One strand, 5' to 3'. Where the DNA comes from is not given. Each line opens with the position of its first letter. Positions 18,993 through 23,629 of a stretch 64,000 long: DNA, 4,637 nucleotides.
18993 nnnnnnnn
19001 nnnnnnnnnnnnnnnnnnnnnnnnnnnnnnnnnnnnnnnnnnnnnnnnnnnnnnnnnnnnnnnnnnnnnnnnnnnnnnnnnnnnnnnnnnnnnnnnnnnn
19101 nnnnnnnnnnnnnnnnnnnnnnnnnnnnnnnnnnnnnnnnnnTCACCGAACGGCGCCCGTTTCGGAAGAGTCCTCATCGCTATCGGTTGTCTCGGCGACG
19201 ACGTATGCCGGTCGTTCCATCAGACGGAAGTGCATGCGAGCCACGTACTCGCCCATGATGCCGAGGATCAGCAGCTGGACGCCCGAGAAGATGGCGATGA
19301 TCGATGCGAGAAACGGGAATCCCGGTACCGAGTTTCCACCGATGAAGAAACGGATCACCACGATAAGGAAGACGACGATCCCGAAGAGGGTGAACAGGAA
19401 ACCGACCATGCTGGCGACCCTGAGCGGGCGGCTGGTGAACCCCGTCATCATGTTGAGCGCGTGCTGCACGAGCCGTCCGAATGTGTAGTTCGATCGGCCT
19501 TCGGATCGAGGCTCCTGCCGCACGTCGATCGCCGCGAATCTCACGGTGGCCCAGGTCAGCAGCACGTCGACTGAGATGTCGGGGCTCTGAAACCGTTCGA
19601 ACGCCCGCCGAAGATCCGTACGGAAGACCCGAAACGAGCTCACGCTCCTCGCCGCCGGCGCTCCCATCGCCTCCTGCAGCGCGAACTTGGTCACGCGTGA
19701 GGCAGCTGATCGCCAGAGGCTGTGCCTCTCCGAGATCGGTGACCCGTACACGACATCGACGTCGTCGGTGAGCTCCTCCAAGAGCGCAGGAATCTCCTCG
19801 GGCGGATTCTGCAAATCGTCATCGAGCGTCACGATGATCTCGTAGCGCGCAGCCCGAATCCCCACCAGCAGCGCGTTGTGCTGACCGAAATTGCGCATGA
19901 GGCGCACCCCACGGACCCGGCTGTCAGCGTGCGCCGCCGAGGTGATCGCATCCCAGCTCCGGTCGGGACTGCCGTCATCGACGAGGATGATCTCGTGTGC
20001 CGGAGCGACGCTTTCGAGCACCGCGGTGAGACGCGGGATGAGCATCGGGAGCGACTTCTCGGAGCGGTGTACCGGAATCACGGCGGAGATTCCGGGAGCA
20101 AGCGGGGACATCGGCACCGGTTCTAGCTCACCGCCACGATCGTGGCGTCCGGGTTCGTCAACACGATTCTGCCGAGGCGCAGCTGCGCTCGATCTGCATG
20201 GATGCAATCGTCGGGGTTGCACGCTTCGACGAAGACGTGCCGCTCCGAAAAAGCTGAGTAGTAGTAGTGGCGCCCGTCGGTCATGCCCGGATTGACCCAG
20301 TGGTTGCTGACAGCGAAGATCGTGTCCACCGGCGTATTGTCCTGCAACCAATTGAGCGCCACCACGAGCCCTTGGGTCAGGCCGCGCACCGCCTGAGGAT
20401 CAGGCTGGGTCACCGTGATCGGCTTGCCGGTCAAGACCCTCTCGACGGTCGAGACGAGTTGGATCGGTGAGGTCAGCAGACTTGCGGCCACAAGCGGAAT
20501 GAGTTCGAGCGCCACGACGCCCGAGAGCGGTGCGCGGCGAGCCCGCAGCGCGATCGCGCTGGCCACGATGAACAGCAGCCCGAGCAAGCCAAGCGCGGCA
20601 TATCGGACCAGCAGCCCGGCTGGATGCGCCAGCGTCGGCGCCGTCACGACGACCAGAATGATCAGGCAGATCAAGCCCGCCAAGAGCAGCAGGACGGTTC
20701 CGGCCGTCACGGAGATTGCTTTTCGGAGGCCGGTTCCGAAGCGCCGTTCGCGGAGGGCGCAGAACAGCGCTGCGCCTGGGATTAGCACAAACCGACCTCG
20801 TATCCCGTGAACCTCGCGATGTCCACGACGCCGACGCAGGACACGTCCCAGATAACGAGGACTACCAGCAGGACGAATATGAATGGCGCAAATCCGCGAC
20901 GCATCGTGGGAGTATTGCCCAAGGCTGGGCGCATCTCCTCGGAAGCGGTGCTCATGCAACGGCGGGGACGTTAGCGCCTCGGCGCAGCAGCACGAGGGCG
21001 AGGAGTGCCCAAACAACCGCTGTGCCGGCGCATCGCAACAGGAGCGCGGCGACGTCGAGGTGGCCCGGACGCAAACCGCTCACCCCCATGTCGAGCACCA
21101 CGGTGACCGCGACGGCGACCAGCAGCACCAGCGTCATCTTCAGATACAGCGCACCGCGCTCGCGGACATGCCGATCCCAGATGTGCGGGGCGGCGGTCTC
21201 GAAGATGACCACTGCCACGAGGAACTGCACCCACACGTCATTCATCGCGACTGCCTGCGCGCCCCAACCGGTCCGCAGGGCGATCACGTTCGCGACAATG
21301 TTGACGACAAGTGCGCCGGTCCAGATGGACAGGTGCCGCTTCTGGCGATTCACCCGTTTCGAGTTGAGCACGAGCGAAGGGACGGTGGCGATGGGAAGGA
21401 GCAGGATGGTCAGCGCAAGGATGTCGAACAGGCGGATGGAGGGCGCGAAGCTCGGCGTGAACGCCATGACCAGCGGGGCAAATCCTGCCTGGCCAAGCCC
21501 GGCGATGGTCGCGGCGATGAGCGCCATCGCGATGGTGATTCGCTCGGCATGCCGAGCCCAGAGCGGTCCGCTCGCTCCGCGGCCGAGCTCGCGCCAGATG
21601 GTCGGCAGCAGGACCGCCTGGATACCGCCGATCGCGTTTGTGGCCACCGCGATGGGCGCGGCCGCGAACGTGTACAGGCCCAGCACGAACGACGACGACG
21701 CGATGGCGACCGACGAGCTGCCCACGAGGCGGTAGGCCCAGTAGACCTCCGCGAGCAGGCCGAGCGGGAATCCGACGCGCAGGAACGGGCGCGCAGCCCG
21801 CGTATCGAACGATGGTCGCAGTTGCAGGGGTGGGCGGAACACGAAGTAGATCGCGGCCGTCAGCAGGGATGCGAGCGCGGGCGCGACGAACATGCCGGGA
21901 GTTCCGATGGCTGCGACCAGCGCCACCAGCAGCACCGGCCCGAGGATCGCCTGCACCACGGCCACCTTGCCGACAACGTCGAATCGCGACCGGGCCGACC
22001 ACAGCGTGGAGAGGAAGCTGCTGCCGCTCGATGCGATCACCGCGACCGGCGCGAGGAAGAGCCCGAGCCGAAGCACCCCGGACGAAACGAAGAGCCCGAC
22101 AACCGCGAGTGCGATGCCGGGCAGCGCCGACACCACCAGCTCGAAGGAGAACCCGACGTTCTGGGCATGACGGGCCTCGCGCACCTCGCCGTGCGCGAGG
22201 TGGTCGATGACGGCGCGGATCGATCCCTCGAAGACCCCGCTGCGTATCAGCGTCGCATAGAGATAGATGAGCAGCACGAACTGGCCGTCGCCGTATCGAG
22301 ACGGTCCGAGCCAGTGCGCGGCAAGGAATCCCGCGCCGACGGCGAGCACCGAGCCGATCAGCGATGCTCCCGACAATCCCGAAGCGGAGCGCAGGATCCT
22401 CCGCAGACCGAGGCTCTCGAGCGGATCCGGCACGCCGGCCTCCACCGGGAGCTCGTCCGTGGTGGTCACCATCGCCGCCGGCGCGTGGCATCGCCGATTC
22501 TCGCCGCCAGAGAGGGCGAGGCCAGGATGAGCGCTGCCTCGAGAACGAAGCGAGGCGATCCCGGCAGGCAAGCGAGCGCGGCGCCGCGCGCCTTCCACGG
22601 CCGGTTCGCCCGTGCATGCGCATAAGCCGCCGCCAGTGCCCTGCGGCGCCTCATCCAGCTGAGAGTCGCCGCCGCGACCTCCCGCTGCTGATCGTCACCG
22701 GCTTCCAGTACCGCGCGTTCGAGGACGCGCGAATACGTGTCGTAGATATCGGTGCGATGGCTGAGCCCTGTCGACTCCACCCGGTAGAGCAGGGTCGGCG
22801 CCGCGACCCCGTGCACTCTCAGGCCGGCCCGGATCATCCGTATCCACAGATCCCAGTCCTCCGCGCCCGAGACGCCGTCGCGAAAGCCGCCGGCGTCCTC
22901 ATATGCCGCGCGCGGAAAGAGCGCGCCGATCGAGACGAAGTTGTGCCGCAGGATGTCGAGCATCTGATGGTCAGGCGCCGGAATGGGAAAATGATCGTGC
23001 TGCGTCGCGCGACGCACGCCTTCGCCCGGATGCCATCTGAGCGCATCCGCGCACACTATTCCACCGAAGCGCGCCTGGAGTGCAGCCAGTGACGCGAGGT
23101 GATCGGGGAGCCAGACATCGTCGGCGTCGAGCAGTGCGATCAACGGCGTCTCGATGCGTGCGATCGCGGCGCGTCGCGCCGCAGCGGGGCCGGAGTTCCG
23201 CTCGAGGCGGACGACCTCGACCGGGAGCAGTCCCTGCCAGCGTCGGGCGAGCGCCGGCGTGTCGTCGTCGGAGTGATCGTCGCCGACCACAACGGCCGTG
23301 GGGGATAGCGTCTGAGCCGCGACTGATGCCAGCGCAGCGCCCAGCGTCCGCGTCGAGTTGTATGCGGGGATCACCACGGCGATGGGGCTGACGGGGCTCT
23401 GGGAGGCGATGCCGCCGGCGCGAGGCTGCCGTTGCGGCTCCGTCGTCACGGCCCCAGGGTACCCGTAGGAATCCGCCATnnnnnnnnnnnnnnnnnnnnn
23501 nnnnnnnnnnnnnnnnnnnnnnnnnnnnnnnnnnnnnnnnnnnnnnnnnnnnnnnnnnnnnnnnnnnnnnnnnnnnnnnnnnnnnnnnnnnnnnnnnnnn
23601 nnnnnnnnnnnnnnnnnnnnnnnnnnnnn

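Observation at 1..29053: About 29-kb envelope-glycan island combining a full pseudaminic-acid pathway, a UDP-xylose branch, five SAM methyltransferases and several orphan membrane proteins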

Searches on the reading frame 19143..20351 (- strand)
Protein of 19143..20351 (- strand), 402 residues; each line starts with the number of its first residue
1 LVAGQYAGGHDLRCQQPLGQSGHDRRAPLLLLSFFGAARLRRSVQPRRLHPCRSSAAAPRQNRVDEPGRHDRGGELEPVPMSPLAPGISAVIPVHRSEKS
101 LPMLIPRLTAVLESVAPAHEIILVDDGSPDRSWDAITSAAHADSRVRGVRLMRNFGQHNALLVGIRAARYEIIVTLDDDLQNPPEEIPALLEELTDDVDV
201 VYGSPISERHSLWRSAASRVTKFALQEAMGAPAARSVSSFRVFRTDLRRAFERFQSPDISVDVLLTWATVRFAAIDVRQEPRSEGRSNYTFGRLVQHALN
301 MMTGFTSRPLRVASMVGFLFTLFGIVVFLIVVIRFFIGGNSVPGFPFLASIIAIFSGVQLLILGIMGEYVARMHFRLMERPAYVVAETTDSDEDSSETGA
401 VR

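Call 6: search_protein_families(library=pfam, proteins=[window:19143-20351:-], max_evalue=0.001)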
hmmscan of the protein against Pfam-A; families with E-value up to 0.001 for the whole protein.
window:19143-20351:- (402 aa): 3 families
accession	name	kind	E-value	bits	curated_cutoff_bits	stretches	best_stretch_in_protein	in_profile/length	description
PF00535.33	Glycos_transf_2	-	4.1e-26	92.3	23.3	1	89-217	1-127/168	Glycosyl transferase family 2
PF13506.12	Glyco_transf_21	-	4.6e-06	26.6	21.7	1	158-229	19-91/174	Glycosyl transferase family 21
PF13641.12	Glyco_tranf_2_3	-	0.00036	21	27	1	86-238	1-155/230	Glycosyltransferase like family 2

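Call 59: search_protein_families(library=pfam, proteins=[window:19143-20111:-], max_evalue=0.001)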
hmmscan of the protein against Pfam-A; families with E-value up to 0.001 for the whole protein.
window:19143-20111:- (322 aa): 3 families
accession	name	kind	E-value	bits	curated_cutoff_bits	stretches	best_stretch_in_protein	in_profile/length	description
PF00535.33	Glycos_transf_2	-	2.5e-26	93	23.3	1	9-137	1-127/168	Glycosyl transferase family 2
PF13506.12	Glyco_transf_21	-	3.1e-06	27.2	21.7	1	78-149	19-91/174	Glycosyl transferase family 21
PF13641.12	Glyco_tranf_2_3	-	0.00022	21.8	27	1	6-158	1-155/230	Glycosyltransferase like family 2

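Call 62: search_protein_families(library=ncbifam, proteins=[window:19143-20111:-], max_evalue=0.001)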
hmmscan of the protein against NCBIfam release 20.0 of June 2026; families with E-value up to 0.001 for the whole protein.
window:19143-20111:- (322 aa): 16 families
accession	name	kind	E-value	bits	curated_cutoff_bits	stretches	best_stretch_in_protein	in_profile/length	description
NF007986.1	PRK10714.1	equivalog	5.5e-56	189.9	529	1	8-308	8-311/316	undecaprenyl-phosphate 4-deoxy-4-formamido-L-arabinose transferase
NF047588.1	GlcsyltransPgfSStrep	equivalog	8.7e-45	153.3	500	1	8-308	3-305/308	glycosyltransferase PgfS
TIGR03937.1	PgaC_IcaA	equivalog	2.2e-11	43.4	422.3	1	6-117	45-153/407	poly-beta-1,6-N-acetyl-D-glucosamine synthase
TIGR03965.1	mycofact_glyco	equivalog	7.2e-11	41.6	280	1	5-117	73-182/467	mycofactocin biosynthesis glycosyltransferase MftF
TIGR04182.1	glyco_TIGR04182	equivalog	1.3e-09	37.9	325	1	39-299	28-291/293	S-layer glycoprotein N-glycosyltransferase AglJ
NF041875.1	EPS_EpsD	equivalog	2e-09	37.3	370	1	9-120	2-110/325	exopolysaccharide biosynthesis glycosyltransferase EpsD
NF047683.1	TeichurnBiosyTuaG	equivalog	8.8e-07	28.8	400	1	1-106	1-103/252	teichuronic acid biosynthesis protein TuaG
NF007482.0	PRK10073.1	equivalog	9.2e-07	28.2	423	1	5-121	5-118/334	glycosyltransferase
NF058614.1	PPMAGASynPpgS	equivalog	1.2e-06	28.1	370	1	39-132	27-120/226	polyprenyl-phospho-N-acetylgalactosaminyl synthase PpgS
NF010496.0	PRK13915.1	equivalog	6.5e-06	25.4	262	1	8-141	33-174/307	glucosyl-3-phosphoglycerate synthase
TIGR04283.1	glyco_like_mftF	equivalog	1.4e-05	24.8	182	1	8-114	1-97/221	TIGR04283 family arsenosugar biosynthesis glycosyltransferase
TIGR04242.1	nodulat_NodC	equivalog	9.2e-05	21.6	550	1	36-116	77-158/395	chitooligosaccharide synthase NodC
NF050819.1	PolSacchBiosHfsG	equivalog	0.00024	20.4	500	1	6-137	12-147/302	polysaccharide biosynthesis protein HfsG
NF038299.1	EPS_HpsN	equivalog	0.00046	19.3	425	1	7-123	2-117/317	hormogonium polysaccharide biosynthesis glycosyltransferase HpsN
NF041391.1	DPhHxTase_Halo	equivalog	0.0005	19.1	375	1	40-130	26-109/213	dolichyl-phosphate hexose transferase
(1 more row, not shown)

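Call 95: search_solved_structures(query=window:19143-20111:-, max_evalue=0.00001)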
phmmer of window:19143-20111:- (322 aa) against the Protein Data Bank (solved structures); distinct sequences matched with E-value up to 0.00001: 9.
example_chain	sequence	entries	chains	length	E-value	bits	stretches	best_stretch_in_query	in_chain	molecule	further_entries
9bhc_C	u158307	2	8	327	1.3e-49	172.4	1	7-308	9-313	Undecaprenyl-phosphate 4-deoxy-4-formamido-L-arabinose transferase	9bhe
8vxh_A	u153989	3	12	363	1.8e-49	171.8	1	7-308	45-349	Undecaprenyl-phosphate 4-deoxy-4-formamido-L-arabinose transferase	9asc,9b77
9hwj_A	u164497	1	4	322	4.5e-48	167.2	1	7-308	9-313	Undecaprenyl-phosphate 4-deoxy-4-formamido-L-arabinose transferase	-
5ekp_C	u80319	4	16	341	7.5e-38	133.7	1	8-307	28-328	Uncharacterized glycosyltransferase sll0501 | Glycosyltransferase sll0501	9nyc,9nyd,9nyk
9nye_A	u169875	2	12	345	7.8e-38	133.6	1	8-307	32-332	Glycosyltransferase sll0501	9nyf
5eke_A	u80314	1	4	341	1e-37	133.2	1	8-307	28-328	Uncharacterized glycosyltransferase sll0501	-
5mlz_A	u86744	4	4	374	8.2e-15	58.1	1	8-127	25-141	Dolichol monophosphate mannose synthase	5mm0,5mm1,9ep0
2z87_A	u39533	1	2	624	4.7e-06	29.3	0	5-121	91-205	Chondroitin synthase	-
2z86_A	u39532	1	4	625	4.7e-06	29.3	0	5-121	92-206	Chondroitin synthase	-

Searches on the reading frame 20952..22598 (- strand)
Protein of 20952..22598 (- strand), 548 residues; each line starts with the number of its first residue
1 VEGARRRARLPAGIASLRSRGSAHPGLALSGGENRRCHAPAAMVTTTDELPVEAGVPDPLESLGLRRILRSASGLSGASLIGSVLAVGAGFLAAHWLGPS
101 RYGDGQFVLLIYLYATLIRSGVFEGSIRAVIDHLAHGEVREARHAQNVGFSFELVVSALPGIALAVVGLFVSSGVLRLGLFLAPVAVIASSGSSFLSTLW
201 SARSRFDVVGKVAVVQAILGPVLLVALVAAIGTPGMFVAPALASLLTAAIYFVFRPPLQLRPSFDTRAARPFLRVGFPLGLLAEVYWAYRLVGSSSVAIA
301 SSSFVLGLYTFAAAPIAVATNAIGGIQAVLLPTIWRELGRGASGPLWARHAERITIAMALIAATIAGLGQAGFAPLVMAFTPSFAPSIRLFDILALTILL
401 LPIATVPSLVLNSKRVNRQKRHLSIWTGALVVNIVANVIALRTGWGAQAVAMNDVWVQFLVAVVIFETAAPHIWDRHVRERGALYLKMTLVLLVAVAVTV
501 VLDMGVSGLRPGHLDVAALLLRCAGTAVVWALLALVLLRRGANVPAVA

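Call 6: search_protein_families(library=pfam, proteins=[window:20952-22598:-], max_evalue=0.001)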
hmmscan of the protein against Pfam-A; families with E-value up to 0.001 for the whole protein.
window:20952-22598:- (548 aa): 1 family
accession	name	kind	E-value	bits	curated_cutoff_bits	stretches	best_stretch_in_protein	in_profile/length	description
PF13440.11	Polysacc_synt_3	-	2.7e-05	24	23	1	150-334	51-240/293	Polysaccharide biosynthesis protein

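Call 8: search_protein_families(library=ncbifam, proteins=[window:20952-22598:-], max_evalue=0.001)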
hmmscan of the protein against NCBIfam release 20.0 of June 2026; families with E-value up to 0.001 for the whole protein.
window:20952-22598:- (548 aa): 0 families

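Call 75: search_protein_families(library=ncbifam, proteins=[window:20952-22472:-], max_evalue=1)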
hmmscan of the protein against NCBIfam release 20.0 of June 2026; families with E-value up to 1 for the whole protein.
window:20952-22472:- (506 aa): 0 families

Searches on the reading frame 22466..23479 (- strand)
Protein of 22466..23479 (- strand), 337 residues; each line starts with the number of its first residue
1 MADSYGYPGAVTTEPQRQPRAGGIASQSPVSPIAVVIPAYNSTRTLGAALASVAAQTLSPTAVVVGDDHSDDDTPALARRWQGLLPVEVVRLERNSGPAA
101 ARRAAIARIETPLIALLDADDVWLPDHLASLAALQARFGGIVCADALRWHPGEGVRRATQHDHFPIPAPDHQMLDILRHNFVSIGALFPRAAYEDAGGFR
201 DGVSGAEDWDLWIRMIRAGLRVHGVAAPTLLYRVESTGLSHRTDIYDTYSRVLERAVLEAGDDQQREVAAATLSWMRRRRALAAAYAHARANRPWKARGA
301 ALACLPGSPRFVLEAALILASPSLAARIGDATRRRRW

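Call 6: search_protein_families(library=pfam, proteins=[window:22466-23479:-], max_evalue=0.001)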
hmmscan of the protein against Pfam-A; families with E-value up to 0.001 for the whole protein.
window:22466-23479:- (337 aa): 4 families
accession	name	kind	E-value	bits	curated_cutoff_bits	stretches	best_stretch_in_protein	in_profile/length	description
PF00535.33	Glycos_transf_2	-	5.1e-26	92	23.3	1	35-194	2-165/168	Glycosyl transferase family 2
PF13641.12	Glyco_tranf_2_3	-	2.2e-22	80.7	27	1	32-229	2-208/230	Glycosyltransferase like family 2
PF10111.15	Glyco_tranf_2_2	-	4.6e-06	26.8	27.3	0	186-245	168-224/276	Glycosyltransferase like family 2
PF13632.12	Glyco_trans_2_3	-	6.5e-06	26.5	27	1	114-233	2-123/198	Glycosyl transferase family group 2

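Call 62: search_protein_families(library=ncbifam, proteins=[window:22466-23449:-], max_evalue=0.001)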
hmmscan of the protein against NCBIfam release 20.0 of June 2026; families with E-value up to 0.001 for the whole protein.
window:22466-23449:- (327 aa): 17 families
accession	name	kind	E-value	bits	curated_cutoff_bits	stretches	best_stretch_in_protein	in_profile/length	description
TIGR03965.1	mycofact_glyco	equivalog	1.3e-18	67.1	280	1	20-123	73-177/467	mycofactocin biosynthesis glycosyltransferase MftF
NF047683.1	TeichurnBiosyTuaG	equivalog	2e-18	67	400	1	23-231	8-212/252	teichuronic acid biosynthesis protein TuaG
NF041875.1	EPS_EpsD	equivalog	3.5e-17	62.8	370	1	24-280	2-265/325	exopolysaccharide biosynthesis glycosyltransferase EpsD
NF053739.1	GlytfEpsEBac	equivalog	9.3e-11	41.2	450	1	23-225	3-203/265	glycosyltransferase EpsE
NF007482.0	PRK10073.1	equivalog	2e-10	40.2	423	1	21-121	6-106/334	glycosyltransferase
TIGR03937.1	PgaC_IcaA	equivalog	2.8e-08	33.2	422.3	1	18-112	42-137/407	poly-beta-1,6-N-acetyl-D-glucosamine synthase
TIGR04283.1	glyco_like_mftF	equivalog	2.1e-07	30.8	182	1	23-119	1-90/221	TIGR04283 family arsenosugar biosynthesis glycosyltransferase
NF038302.1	EPS_HpsE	equivalog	3.2e-07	29.6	300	1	23-119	3-105/307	hormogonium polysaccharide biosynthesis glycosyltransferase HpsE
NF050050.1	ProtGlycPglI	equivalog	5.7e-07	29.2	500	1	23-122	4-105/306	GalNAc(5)-diNAcBac-PP-undecaprenol beta-1,3-glucosyltransferase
TIGR04242.1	nodulat_NodC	equivalog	5.8e-07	28.8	550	1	18-123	45-154/395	chitooligosaccharide synthase NodC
TIGR04182.1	glyco_TIGR04182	equivalog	4.6e-06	26.2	325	1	23-120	2-92/293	S-layer glycoprotein N-glycosyltransferase AglJ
TIGR03469.1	HpnB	hypoth_equivalog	1.1e-05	24.7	379.25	1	20-73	43-97/386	hopene-associated glycosyltransferase HpnB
NF038299.1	EPS_HpsN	equivalog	7.8e-05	21.8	425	1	23-118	3-98/317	hormogonium polysaccharide biosynthesis glycosyltransferase HpsN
NF007453.0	PRK10018.1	equivalog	0.0002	21.1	382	1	23-128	8-114/280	colanic acid biosynthesis glycosyltransferase WcaA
NF041391.1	DPhHxTase_Halo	equivalog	0.00029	19.9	375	1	29-135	3-103/213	dolichyl-phosphate hexose transferase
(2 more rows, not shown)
